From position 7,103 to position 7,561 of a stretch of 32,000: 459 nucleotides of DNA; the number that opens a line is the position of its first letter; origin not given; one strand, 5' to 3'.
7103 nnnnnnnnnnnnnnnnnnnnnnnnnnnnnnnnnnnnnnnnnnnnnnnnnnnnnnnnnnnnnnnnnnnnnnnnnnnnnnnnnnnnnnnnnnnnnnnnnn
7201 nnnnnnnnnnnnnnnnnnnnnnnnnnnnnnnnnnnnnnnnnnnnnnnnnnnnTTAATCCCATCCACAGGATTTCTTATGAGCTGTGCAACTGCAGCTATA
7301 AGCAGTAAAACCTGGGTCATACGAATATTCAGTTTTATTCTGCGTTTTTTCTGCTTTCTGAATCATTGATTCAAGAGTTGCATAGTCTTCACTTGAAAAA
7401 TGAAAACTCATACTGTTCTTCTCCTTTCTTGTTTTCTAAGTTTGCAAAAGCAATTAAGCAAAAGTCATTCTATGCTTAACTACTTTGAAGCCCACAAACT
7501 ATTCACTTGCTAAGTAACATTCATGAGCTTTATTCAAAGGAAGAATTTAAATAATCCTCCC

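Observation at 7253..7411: Unannotated 52-aa ORF with a RiPP-precursor-like architecture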

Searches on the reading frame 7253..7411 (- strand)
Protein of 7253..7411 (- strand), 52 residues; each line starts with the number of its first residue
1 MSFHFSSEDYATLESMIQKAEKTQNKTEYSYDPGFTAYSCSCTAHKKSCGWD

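Call 5: search_protein_families(library=pfam, proteins=[window:7253-7411:-], max_evalue=0.01)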
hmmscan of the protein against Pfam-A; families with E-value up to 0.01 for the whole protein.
window:7253-7411:- (52 aa): 0 families

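Call 6: search_protein_families(library=ncbifam, proteins=[window:7253-7411:-], max_evalue=0.01)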
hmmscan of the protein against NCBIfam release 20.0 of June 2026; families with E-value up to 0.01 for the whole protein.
window:7253-7411:- (52 aa): 0 families

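Call 7: find_homologous_proteins(query=window:7253-7411:-, max_evalue=1)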
Query window:7253-7411:- (52 aa): 10 proteins with E <= 1 among 10 candidates.
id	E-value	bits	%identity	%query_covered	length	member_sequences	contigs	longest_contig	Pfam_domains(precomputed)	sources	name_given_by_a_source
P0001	6.6e-29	115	100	100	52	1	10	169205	-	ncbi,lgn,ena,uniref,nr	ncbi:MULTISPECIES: hypothetical protein [Erysipelotrichaceae]|uniref:hypothetical protein n=1 Tax=Er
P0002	1.4e-15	73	62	96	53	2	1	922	-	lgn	-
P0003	2.0e-15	73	67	92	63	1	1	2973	-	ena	-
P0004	2.0e-15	73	64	96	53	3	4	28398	-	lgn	-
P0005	5.8e-14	68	62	96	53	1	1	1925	-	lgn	-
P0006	1.1e-13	68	75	77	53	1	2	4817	-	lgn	-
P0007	2.6e-12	63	73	77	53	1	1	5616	-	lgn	-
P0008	8.1e-12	62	55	98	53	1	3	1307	-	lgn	-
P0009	2.2e-11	60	70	77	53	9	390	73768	-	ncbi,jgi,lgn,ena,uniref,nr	ncbi:hypothetical protein [Agathobacter rectalis]|jgi:hypothetical protein|uniref:hypothetical prote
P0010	1.5e-10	58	65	77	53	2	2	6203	-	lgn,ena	-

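Call 12: find_encoding_contigs(protein=P0009, flank=10000, max_places=4)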
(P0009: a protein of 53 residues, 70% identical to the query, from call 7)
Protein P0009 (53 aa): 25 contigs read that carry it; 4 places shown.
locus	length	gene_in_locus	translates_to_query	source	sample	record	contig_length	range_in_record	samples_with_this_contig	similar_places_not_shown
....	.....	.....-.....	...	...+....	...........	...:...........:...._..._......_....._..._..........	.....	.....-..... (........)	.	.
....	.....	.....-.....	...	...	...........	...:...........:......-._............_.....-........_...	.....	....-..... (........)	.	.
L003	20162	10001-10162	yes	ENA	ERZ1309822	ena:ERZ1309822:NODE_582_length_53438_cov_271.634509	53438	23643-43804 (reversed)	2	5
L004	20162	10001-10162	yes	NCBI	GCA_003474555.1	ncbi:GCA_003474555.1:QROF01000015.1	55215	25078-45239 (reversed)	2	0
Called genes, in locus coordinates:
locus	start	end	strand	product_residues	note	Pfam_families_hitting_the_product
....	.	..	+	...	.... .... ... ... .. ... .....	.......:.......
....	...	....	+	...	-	-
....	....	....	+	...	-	-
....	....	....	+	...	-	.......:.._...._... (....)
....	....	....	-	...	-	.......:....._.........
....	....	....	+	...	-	-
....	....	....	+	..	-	-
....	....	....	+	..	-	-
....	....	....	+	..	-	-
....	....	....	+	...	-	-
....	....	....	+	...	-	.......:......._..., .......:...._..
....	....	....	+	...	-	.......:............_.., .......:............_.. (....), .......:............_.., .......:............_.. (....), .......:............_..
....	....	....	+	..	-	-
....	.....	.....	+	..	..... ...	-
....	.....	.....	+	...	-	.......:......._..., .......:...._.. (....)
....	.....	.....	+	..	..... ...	-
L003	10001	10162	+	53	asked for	-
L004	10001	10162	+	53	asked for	-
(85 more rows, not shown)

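Call 20: find_encoding_contigs(protein=P0004, flank=8000, max_places=3)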
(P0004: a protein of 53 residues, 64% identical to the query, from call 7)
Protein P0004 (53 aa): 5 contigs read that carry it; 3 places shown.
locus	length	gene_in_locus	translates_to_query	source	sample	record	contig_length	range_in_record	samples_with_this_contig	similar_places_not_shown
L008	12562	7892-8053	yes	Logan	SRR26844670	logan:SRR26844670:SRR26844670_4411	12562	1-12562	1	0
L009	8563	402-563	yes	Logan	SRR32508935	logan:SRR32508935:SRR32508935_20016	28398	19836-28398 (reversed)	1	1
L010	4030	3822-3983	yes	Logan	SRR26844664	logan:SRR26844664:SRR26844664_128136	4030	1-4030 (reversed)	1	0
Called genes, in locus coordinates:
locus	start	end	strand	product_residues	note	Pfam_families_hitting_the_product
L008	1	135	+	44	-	?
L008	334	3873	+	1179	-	PF13306:LRR_5, PF13855:LRR_8 (faint), PF13306:LRR_5, PF02368:Big_2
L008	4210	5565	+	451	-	PF19789:DUF6273, PF02368:Big_2, PF26918:Ig_Eae (weak), PF22359:Big-like (faint)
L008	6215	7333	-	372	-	PF14659:Phage_int_SAM_3, PF00589:Phage_integrase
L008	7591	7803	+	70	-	-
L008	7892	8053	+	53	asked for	-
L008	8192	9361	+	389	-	PF04055:Radical_SAM, PF13353:Fer4_12 (weak)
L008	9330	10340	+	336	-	PF01636:APH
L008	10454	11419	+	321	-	-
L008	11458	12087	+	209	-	PF00293:NUDIX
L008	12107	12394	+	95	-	PF13384:HTH_23 (faint), PF13560:HTH_31 (weak), PF01381:HTH_3 (weak)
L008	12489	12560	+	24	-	?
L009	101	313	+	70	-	-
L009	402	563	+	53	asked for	-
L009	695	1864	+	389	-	PF04055:Radical_SAM, PF13353:Fer4_12 (weak)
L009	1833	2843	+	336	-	PF01636:APH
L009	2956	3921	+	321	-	-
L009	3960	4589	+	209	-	PF00293:NUDIX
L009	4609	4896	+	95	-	PF13384:HTH_23 (faint), PF13560:HTH_31 (weak)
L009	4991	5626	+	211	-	-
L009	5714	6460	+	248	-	PF00362:Integrin_beta (faint), PF25106:VWA_4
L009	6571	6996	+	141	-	PF08238:Sel1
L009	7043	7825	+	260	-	PF00092:VWA (faint), PF00362:Integrin_beta (faint), PF25106:VWA_4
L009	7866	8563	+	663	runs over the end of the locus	PF13672:PP2C_2 (weak)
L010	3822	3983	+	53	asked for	-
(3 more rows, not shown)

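Call 31: find_related_loci(query=A1, collection=genome_contigs, flank=8000)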
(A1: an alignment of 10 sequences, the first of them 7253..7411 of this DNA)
Query A1 (52 aa) in genome_contigs; peptide patterns used: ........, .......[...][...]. (x = any residue, [..] = any of these).
14 stretches matched a pattern; 1 encode a relative of the query (tblastn E <= 1e-3); 1 distinct loci.
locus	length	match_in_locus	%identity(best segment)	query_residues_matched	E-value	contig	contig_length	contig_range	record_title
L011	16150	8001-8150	56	3-52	7e-17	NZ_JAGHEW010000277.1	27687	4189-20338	MAG: Thomasclavelia sp. isolate MAG.139 k127_1012015, whole genome shotgun sequence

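Call 32: find_encoding_contigs(protein=P0001, flank=3000, max_places=6)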
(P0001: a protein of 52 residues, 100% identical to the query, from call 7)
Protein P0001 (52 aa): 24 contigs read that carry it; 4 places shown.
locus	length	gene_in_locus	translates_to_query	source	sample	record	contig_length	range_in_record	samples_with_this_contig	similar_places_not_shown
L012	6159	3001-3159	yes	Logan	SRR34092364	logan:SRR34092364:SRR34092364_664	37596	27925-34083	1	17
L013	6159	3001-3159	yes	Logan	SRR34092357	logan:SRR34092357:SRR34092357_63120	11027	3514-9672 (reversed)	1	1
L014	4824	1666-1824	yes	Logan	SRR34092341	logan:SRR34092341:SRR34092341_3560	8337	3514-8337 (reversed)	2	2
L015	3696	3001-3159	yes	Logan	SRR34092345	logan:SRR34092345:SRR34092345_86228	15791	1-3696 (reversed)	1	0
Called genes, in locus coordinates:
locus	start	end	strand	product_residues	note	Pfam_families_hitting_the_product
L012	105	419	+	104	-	-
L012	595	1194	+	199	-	PF00239:Resolvase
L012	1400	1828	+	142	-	-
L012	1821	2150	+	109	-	-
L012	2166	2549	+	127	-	-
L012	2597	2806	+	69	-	-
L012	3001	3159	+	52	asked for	-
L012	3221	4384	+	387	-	PF04055:Radical_SAM, PF13353:Fer4_12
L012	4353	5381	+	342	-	PF01636:APH (faint)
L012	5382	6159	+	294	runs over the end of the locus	-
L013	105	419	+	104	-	-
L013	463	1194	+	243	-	PF00239:Resolvase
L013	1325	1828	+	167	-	-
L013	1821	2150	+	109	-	-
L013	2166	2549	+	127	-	-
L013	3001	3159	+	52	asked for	-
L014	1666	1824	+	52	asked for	-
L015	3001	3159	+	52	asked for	-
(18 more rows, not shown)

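Call 57: search_protein_families(library=ncbifam, proteins=[L008:11458-12087:+], max_evalue=0.00001)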
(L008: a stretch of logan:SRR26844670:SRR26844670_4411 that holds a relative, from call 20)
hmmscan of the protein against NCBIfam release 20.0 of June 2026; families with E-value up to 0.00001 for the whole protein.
L008:11458-12087:+ (209 aa): 4 families
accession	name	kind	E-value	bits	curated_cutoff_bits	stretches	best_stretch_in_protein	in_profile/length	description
NF002995.0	PRK03759.1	equivalog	3.5e-41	140.9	127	1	2-170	6-166/185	isopentenyl-diphosphate Delta-isomerase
TIGR02150.1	IPP_isom_1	equivalog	7.6e-31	107.1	105.8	1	6-169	2-155/159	isopentenyl-diphosphate delta-isomerase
NF041653.1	Nud_hyd_Meth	equivalog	3e-10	40.1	300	1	4-167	1-151/170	Nudix hydrolase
NF011922.0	PRK15393.1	equivalog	1.8e-06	27.7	152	1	3-112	11-112/182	NUDIX hydrolase YfcD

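Call 66: search_protein_families(library=pfam, proteins=[L009:4991-5626:+], max_evalue=0.1)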
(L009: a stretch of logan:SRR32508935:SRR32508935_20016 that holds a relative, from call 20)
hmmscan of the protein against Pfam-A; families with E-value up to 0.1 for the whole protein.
L009:4991-5626:+ (211 aa): 7 families
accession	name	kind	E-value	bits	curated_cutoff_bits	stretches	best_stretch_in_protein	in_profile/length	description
PF13248.11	Zn_ribbon_3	-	0.00043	20.1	27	1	1-22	2-23/26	zinc-ribbon domain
PF14007.11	YtpI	-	0.0053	17.5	29.4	1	144-186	30-74/87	YtpI-like protein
PF12773.13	DZR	-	0.0059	17.2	27.3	1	4-63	1-33/45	Double zinc ribbon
PF13240.11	Zn_Ribbon_1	-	0.0066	16.6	25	1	4-24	2-22/23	zinc-ribbon domain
PF17628.7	IncD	-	0.0074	16.5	27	0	141-183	35-80/141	Inclusion membrane protein D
PF20990.2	DUF2207_C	-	0.018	15.2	33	1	137-193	116-187/247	Predicted membrane protein (DUF2207) C-terminal domain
PF14995.11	TMEM107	-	0.047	14.5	26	1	110-191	18-97/123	Transmembrane protein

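Call 73: find_related_loci(query=A6, collection=metagenome_contigs, flank=6000)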
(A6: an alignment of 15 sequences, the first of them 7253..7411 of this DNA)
Query A6 (52 aa) in metagenome_contigs; peptide patterns used: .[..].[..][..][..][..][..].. (x = any residue, [..] = any of these).
42 stretches matched a pattern; 28 encode a relative of the query (tblastn E <= 1e-3); 28 distinct loci.
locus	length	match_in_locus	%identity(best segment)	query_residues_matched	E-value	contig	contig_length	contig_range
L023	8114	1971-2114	67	5-52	4e-20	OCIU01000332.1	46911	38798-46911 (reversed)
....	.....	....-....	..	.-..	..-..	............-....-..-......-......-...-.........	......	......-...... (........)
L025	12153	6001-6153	53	2-52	5e-17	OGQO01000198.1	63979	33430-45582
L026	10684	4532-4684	57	2-52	9e-17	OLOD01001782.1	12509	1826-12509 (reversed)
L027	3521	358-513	56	1-52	9e-17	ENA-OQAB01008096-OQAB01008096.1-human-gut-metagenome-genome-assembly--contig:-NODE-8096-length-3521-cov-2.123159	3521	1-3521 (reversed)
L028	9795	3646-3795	58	3-52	5e-16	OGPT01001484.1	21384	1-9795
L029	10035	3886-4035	58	3-52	5e-16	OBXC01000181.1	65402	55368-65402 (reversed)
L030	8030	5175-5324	58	3-52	5e-16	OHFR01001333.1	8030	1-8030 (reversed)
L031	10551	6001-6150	58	3-52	5e-16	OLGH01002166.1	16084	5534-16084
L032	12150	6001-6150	58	3-52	5e-16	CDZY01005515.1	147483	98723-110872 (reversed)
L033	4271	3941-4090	58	3-52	5e-16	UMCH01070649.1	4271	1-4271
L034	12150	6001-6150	58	3-52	5e-16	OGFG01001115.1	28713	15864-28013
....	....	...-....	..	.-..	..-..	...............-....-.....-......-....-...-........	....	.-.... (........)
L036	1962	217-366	58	3-52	5e-16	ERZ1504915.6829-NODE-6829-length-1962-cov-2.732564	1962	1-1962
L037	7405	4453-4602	58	3-52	5e-16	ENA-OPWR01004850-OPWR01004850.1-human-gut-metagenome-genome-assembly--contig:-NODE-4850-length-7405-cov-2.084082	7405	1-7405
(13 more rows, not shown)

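Call 74: find_related_loci(query=A6, collection=viral_contigs, flank=6000)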
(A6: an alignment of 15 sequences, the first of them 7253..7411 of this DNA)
Query A6 (52 aa) in viral_contigs; peptide patterns used: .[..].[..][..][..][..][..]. (x = any residue, [..] = any of these).
9 stretches matched a pattern, but none encodes a relative of the query by tblastn (E <= 1e-3).

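Call 92: list_cluster_members(proteins=[window:7253-7411:-, P0009, window:4146-5030:-, window:6028-7203:-, window:5031-6059:-, window:3566-4138:-])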
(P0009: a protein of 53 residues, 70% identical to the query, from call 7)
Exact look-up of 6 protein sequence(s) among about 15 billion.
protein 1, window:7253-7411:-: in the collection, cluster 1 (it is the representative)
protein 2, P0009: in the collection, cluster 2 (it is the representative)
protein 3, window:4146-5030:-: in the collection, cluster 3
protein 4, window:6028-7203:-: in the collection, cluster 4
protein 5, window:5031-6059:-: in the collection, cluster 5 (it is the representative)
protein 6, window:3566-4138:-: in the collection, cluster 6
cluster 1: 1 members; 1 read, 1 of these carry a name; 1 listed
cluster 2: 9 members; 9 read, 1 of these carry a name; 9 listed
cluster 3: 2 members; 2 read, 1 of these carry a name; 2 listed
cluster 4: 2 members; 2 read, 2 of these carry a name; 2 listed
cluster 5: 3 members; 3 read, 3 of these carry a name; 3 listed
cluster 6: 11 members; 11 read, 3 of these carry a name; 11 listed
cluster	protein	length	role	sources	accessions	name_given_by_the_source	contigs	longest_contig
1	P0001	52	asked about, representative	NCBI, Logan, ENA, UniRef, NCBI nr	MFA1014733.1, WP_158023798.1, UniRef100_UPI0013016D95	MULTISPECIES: hypothetical protein [Erysipelotrichaceae] | hypothetical protein n=1 Tax=Erysipelotrichaceae TaxID=128827 RepID=UPI0013016D95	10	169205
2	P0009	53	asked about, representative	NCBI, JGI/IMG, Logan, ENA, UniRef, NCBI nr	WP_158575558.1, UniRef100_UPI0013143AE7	hypothetical protein [Agathobacter rectalis] | hypothetical protein | hypothetical protein n=1 Tax=Agathobacter rectalis TaxID=39491 RepID=UPI0013143AE7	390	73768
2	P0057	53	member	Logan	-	-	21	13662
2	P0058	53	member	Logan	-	-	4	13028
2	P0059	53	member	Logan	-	-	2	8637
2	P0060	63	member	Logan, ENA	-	-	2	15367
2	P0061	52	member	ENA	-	-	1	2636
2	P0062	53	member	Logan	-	-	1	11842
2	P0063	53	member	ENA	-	-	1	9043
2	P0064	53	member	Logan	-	-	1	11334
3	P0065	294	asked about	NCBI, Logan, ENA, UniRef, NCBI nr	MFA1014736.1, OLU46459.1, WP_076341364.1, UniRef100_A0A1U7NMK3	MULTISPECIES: hypothetical protein [Erysipelotrichaceae] | Uncharacterized protein n=1 Tax=Dubosiella newyorkensis TaxID=1862672 ...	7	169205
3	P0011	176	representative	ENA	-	-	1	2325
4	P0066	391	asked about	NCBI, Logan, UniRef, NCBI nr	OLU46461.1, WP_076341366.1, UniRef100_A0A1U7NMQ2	radical SAM protein [Dubosiella newyorkensis] | Radical SAM core domain-containing protein n=2 Tax=Erysipelotrichales TaxID=526525 ...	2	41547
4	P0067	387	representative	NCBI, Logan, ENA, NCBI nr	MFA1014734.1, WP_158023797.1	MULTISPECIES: radical SAM protein [Erysipelotrichaceae]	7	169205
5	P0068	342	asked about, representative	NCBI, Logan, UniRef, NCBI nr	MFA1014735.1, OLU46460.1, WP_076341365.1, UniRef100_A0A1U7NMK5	phosphotransferase enzyme family protein [Dubosiella newyorkensis] | Aminoglycoside phosphotransferase domain-containing protein n=1 Tax=Dubosiella ... | phosphotransferase [Dubosiella newyorkensis]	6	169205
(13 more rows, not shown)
